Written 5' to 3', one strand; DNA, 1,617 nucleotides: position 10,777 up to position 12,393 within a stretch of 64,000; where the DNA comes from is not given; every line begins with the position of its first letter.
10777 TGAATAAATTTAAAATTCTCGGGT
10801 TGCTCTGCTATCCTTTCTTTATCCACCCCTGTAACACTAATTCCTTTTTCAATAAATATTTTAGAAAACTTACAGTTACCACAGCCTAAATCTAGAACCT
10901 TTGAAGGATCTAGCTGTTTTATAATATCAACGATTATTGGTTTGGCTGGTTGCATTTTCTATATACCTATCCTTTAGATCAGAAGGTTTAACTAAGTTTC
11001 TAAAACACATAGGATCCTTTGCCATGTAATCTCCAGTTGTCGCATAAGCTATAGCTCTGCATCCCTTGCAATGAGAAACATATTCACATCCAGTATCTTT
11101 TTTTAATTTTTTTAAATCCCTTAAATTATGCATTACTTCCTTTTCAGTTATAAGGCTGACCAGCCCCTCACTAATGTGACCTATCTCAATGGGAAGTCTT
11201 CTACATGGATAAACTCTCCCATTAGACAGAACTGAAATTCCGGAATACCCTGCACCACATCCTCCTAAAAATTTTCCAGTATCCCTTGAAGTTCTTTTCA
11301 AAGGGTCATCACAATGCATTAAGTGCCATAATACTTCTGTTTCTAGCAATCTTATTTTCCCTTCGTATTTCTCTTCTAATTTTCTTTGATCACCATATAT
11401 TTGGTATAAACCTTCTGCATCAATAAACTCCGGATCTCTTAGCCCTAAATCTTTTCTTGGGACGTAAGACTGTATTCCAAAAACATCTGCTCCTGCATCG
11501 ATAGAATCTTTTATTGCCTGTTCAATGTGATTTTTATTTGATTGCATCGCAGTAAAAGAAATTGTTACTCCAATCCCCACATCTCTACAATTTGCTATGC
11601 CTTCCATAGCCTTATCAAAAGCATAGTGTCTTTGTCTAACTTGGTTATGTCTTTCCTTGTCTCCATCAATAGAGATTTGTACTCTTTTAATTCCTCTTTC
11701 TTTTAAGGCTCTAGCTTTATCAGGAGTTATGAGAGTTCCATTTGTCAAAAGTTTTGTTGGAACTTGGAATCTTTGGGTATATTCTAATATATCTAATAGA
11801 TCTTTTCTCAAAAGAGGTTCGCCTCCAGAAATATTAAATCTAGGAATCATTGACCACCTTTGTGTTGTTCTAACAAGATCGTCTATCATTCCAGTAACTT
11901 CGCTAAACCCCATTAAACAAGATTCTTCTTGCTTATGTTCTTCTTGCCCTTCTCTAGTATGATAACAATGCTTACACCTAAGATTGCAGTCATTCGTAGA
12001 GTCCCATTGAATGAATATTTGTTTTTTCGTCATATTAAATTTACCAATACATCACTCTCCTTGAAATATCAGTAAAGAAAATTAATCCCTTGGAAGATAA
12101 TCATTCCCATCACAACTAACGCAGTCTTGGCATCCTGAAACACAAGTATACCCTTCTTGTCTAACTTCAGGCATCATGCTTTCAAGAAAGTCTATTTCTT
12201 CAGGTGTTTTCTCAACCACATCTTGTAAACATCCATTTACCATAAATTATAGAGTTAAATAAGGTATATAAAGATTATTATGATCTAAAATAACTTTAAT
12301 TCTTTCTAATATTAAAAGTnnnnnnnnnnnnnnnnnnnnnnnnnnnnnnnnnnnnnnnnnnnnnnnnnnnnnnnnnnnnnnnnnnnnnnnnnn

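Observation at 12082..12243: Unannotated 53-aa Cys-rich ORF with its own TATA box, 49 nt upstream of the SPASM enzyme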

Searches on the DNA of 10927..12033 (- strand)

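Call 66: search_rna_families(sources=[L054, L125, L043, L045, L140], threshold=gathering)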
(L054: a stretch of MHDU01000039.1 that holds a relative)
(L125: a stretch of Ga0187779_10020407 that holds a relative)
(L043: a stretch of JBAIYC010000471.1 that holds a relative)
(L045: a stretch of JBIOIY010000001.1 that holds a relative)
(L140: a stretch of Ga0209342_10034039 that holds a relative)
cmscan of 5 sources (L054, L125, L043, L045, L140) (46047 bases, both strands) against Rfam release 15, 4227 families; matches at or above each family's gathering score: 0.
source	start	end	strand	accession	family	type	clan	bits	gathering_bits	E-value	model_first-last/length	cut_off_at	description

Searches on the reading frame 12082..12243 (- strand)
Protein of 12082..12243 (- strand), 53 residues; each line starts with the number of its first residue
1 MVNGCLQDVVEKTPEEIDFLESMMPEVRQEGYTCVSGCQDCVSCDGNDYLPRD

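Call 4: search_protein_families(library=pfam, proteins=[window:12082-12243:-], max_evalue=0.01)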
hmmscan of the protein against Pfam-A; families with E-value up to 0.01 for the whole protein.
window:12082-12243:- (53 aa): 0 families

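Call 5: search_protein_families(library=ncbifam, proteins=[window:12082-12243:-], max_evalue=0.01)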
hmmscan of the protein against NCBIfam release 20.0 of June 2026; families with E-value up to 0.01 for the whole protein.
window:12082-12243:- (53 aa): 0 families

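Call 6: find_homologous_proteins(query=window:12085-12243:-, max_evalue=10)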
Query seq(53 aa) (53 aa): 11 proteins with E <= 10 among 11 candidates.
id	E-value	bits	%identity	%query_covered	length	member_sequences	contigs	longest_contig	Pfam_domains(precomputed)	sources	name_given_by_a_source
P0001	8.9e-30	118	100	100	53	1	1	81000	-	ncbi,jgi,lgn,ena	ncbi:MAG: hypothetical protein WC494_03215 [Candidatus Pacearchaeota archaeon]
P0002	9.1e-15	71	68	96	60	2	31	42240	-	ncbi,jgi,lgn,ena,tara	jgi:hypothetical protein|tara:strand:+ start:107 stop:289 length:183 start_codon:yes stop_codon:yes 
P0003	1.5e-14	70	60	100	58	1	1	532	-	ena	-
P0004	5.2e-14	69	76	77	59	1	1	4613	-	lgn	-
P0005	6.4e-14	69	76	77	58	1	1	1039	-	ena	-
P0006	9.9e-14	68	64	100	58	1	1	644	-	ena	-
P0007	1.1e-12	65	73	77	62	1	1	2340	-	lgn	-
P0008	4.5e-12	63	76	72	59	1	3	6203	-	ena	-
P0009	6.9e-12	62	62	91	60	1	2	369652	-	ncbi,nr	ncbi:MAG: hypothetical protein NUV97_01305 [archaeon]|nr:hypothetical protein [archaeon] MCR4323400.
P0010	2.0e-11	61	78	68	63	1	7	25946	-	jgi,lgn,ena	-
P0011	2.2e-11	61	71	72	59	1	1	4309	-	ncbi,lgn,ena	-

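Call 7: search_protein_families(library=ncbifam, proteins=[window:12082-12243:-], max_evalue=10)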
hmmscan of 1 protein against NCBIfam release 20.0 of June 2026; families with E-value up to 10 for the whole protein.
window:12082-12243:- (53 aa): 0 families

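Call 9: find_encoding_contigs(protein=P0002, flank=8000, max_places=6)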
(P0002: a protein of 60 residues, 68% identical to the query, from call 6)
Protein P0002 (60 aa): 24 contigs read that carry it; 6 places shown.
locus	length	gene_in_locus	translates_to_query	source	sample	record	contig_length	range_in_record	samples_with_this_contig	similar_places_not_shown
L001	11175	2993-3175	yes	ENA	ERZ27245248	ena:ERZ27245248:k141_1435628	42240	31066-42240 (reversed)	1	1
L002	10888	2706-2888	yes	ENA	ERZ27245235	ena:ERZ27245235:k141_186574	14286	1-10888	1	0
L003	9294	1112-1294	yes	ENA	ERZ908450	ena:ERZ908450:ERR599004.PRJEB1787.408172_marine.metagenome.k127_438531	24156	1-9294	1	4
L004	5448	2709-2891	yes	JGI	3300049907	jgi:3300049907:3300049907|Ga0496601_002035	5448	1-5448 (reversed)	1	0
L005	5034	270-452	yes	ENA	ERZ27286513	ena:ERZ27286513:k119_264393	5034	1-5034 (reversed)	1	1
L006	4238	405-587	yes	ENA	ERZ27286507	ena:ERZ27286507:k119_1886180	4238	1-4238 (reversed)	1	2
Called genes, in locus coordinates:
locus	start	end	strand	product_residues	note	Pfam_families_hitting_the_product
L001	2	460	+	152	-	?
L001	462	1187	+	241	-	PF00881:Nitroreductase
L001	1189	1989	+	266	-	PF10026:DUF2268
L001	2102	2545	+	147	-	PF00293:NUDIX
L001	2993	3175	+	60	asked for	-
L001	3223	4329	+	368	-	PF04055:Radical_SAM, PF13353:Fer4_12 (weak), PF13186:SPASM (weak)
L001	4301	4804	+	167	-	PF03848:TehB, PF13847:Methyltransf_31 (faint), PF13649:Methyltransf_25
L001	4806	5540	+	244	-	PF01636:APH (weak)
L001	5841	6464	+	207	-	PF13485:Peptidase_MA_2 (faint)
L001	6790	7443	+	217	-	PF00227:Proteasome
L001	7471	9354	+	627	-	PF17214:KH_TffA, PF23023:Anti-Pycsar_Apyc1, PF00753:Lactamase_B, PF16661:Lactamase_B_6, PF12706:Lactamase_B_2, PF10996:Beta-Casp, PF07521:RMMBL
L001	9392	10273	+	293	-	PF06550:SPP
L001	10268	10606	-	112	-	-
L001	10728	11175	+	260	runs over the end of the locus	PF01978:TrmB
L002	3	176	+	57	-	?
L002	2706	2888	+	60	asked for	-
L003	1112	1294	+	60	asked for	-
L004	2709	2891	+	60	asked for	-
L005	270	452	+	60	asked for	-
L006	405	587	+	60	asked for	-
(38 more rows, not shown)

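Call 10: find_encoding_contigs(protein=P0009, flank=8000, max_places=3)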
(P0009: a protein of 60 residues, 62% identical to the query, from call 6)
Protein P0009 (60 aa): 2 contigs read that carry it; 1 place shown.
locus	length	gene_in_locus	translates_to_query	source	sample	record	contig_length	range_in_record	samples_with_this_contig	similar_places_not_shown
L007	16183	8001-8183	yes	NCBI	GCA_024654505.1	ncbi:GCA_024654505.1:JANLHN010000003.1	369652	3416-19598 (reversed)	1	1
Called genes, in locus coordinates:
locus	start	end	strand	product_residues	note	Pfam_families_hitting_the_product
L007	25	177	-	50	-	-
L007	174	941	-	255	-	-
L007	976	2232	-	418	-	PF05496:RuvB_N, PF20720:nSTAND3 (faint), PF00004:AAA, PF01078:Mg_chelatase (faint), PF07728:AAA_5 (weak), PF13173:AAA_14 (faint), PF16193:AAA_assoc_2, PF12002:MgsA_C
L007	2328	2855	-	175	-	-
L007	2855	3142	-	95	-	-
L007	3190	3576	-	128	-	-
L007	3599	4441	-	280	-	-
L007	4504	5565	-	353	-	PF00145:DNA_methylase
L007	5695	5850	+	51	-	PF04014:MazE_antitoxin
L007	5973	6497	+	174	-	PF12705:PDDEXK_1 (weak)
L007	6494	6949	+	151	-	PF02661:Fic (weak)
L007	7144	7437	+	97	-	-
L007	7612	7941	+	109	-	-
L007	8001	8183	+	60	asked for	-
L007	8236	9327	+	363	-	PF04055:Radical_SAM, PF13353:Fer4_12 (weak), PF13186:SPASM (weak)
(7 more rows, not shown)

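Call 11: find_encoding_contigs(protein=P0010, flank=8000, max_places=4)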
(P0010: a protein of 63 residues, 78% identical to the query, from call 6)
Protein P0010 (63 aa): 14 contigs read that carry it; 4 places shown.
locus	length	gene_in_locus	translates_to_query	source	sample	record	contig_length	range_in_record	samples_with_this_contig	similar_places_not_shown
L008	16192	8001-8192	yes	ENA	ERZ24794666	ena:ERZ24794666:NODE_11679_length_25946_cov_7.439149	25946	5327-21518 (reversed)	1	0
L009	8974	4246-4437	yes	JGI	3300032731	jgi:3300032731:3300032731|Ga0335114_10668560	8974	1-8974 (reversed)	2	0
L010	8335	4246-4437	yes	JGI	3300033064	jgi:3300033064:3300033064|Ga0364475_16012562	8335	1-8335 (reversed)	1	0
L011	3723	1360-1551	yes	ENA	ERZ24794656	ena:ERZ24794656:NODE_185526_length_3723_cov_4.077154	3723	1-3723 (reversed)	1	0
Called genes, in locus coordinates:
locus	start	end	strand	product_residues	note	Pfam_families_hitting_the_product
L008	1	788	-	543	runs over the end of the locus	PF00391:PEP-utilizers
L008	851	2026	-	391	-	-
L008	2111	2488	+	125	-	-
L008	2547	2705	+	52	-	-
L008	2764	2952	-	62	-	PF00313:CSD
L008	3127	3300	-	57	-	-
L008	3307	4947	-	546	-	-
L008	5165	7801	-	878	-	PF00690:Cation_ATPase_N, PF00122:E1-E2_ATPase, PF00702:Hydrolase, PF13246:Cation_ATPase, PF00689:Cation_ATPase_C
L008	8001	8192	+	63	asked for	-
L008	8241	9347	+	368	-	PF04055:Radical_SAM, PF13353:Fer4_12 (weak), PF13186:SPASM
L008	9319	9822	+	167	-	PF03848:TehB, PF13847:Methyltransf_31, PF08241:Methyltransf_11 (weak), PF08242:Methyltransf_12 (faint), PF13649:Methyltransf_25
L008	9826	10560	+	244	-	-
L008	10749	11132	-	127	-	-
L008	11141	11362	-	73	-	-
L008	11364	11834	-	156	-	PF00583:Acetyltransf_1, PF13673:Acetyltransf_10, PF13508:Acetyltransf_7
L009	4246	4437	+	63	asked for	-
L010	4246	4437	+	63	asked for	-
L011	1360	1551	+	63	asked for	-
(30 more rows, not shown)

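Call 19: search_protein_representatives(alignment_id=A1)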
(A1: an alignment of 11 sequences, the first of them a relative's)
Query: 11 sequences, 59 profile positions. Proteins with E-value up to 0.001 (for the whole library): 10; up to 1e-10: 6; up to 1e-30: 0. The best 10 are listed.
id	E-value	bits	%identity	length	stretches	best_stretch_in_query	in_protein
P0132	7.9e-28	112.0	-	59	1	1-58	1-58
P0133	5.7e-20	86.9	-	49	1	12-57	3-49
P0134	1.8e-19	85.3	-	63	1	11-53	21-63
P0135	4.4e-19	84.0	-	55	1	12-53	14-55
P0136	8.8e-15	70.2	-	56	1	1-56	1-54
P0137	6.8e-12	61.0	-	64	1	5-53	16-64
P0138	4.7e-06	42.3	-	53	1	4-53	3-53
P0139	2.4e-05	40.0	-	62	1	15-50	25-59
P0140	1.6e-04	37.4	-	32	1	1-32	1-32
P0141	2.0e-04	37.1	-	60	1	3-55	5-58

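Call 39: search_protein_families(library=pfam, proteins=[window:12085-12243:-], max_evalue=10)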
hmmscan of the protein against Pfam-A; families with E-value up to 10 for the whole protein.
seq(53 aa): 1 family
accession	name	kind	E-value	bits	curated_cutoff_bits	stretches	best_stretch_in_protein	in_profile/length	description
PF07293.16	DUF1450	-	0.02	15.1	30.1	1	2-42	5-44/75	Protein of unknown function (DUF1450)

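Call 46: find_homologous_proteins(query=A3, max_evalue=0.001)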
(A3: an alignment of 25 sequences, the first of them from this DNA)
Query A3 (25 sequences) (53 aa, profile of the alignment): 53 proteins with E <= 0.001 among 150 candidates.
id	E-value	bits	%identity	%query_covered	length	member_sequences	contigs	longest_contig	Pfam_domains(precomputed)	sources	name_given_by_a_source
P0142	8.8e-13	66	42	60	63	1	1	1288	-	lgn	-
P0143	8.9e-13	66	23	72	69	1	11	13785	-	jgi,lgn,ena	-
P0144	1.9e-12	65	-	-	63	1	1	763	-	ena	-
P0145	2.0e-12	65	44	17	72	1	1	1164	-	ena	-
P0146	2.2e-12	64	-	-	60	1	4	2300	-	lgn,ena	-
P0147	7.2e-12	63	-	-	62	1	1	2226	-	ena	-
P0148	8.6e-12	62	-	-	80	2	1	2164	-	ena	-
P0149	9.8e-12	62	-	-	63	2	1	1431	-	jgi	jgi:hypothetical protein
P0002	1.8e-11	61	68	96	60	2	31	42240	-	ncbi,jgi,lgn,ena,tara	jgi:hypothetical protein|tara:strand:+ start:107 stop:289 length:183 start_codon:yes stop_codon:yes 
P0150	2.7e-11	61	-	-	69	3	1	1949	-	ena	-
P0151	3.0e-11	61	39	55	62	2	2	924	-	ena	-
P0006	4.0e-11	60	64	100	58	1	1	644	-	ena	-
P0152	4.1e-11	60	33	66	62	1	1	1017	-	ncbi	-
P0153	5.0e-11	60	43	43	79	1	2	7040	-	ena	-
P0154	6.0e-11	60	-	-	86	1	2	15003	-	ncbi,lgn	-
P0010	2.9e-10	58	78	68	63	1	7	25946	-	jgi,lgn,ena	-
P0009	6.6e-9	53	62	91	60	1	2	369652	-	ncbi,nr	ncbi:MAG: hypothetical protein NUV97_01305 [archaeon]|nr:hypothetical protein [archaeon] MCR4323400.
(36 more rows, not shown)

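Call 53: predict_structure(alignment_id=A1)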
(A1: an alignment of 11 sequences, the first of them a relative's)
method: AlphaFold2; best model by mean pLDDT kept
length: 53 residues; sequences in the alignment: 11
mean_pLDDT: 49.8   pTM: 0.24
mean pLDDT of the five models: 49.8, 49.4, 49.3, 47.5, 44.9
residues with pLDDT >= 90: 0; 70-90: 0; 50-70: 20; < 50: 33
segments of 3 or more residues with pLDDT < 50: 1-9, 29-47, 49-53
pLDDT, mean of each block of 10 residues (from residue 1): 44 62 55 46 45 40
secondary structure, 60 per line:
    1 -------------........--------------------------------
elements in order: H14-21

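Call 69: find_encoding_contigs(protein=P0141, flank=5000, max_places=2)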
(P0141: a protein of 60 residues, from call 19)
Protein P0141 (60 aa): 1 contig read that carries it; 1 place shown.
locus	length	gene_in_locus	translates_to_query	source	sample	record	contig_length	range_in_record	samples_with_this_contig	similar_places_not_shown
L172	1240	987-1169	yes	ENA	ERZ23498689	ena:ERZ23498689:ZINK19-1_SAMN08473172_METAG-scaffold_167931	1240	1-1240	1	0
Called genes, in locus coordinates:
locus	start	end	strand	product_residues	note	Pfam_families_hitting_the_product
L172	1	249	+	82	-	?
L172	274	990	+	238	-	PF03848:TehB, PF13649:Methyltransf_25 (faint)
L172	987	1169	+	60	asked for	-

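Call 70: find_encoding_contigs(protein=P0139, flank=5000, max_places=2)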
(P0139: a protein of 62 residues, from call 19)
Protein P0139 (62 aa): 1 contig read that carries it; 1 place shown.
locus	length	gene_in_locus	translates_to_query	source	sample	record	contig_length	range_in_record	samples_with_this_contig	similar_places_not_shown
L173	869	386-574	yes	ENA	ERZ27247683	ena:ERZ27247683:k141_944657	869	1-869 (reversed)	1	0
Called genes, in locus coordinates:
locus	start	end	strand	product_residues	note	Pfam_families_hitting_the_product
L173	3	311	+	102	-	?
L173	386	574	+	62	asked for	-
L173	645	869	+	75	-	?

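Call 71: find_encoding_contigs(protein=P0136, flank=5000, max_places=2)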
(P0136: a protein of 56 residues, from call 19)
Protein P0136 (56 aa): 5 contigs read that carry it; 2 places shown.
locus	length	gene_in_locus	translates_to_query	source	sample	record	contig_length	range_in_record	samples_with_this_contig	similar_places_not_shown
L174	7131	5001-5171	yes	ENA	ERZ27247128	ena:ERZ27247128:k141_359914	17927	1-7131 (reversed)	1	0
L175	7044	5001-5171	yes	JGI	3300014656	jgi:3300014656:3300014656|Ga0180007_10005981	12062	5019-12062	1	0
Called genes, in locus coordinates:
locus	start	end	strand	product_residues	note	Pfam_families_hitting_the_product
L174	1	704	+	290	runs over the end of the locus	-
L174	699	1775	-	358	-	-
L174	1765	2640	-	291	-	PF04055:Radical_SAM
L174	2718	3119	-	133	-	PF02310:B12-binding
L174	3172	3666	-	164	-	-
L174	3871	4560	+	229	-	-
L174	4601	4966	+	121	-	-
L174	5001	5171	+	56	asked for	-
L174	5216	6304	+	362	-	PF04055:Radical_SAM, PF13353:Fer4_12 (weak), PF13186:SPASM (weak)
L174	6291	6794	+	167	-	PF03848:TehB, PF13489:Methyltransf_23 (weak), PF08241:Methyltransf_11 (weak), PF13649:Methyltransf_25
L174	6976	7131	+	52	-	?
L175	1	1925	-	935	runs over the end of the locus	PF05124:S_layer_C (faint)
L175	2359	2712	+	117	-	PF25212:HVO_A0114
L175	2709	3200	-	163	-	-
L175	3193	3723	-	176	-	-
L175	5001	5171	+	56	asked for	-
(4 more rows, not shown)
